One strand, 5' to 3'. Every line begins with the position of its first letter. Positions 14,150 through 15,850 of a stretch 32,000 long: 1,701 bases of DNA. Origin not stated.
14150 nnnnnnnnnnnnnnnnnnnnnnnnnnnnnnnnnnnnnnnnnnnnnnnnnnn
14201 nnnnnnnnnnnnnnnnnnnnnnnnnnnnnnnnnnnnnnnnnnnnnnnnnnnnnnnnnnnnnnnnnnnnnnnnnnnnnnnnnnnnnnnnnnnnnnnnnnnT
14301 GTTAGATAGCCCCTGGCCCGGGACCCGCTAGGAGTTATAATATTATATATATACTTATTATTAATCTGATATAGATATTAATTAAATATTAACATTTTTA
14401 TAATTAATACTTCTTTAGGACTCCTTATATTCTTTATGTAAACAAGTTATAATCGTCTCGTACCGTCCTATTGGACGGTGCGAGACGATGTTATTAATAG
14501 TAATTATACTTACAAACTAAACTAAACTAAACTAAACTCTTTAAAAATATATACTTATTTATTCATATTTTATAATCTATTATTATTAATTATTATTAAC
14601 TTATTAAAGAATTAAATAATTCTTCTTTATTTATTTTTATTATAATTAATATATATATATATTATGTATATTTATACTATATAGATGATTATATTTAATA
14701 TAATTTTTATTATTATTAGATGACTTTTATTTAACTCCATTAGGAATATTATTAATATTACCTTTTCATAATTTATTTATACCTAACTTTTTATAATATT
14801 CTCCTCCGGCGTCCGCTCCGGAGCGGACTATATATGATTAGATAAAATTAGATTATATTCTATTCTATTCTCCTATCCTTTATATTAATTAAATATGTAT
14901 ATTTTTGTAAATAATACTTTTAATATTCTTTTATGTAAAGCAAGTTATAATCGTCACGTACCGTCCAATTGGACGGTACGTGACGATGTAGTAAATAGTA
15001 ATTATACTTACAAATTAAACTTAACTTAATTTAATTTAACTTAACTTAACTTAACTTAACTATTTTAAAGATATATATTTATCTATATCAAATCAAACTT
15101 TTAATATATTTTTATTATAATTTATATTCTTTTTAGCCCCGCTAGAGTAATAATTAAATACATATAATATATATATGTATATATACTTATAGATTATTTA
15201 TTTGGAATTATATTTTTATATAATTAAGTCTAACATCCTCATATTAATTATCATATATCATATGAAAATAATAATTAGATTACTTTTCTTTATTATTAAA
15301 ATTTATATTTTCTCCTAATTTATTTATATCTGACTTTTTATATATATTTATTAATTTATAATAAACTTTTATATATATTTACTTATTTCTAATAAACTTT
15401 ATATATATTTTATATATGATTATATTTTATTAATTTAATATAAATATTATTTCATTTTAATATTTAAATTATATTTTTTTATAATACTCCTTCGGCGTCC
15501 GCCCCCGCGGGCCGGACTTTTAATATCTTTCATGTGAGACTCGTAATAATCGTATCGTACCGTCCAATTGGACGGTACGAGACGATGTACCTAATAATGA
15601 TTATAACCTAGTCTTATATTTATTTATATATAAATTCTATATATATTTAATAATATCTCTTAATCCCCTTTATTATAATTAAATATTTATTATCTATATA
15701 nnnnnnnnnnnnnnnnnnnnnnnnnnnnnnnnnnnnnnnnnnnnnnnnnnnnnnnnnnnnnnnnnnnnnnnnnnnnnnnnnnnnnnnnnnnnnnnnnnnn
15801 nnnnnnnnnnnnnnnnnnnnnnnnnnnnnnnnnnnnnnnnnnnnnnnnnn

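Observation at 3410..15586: Family of five exactly 38-bp palindromes with core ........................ and compensatory arm changes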

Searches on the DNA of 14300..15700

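Call 47: search_rna_families(source=window, start=14300, end=15700, threshold=evalue, max_evalue=1)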
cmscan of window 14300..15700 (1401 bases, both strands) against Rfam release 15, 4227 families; matches with E-value up to 1: 2.
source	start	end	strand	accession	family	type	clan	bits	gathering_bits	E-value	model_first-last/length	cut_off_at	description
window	14934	15008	-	RF03826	MIR825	Gene; miRNA;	-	25.3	160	0.059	1-146/146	no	MIR825 microRNA precursor family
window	14954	14983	-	RF04147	MIR6224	Gene; miRNA;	-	20.4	171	0.29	1-176/176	no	MIR6224 microRNA precursor family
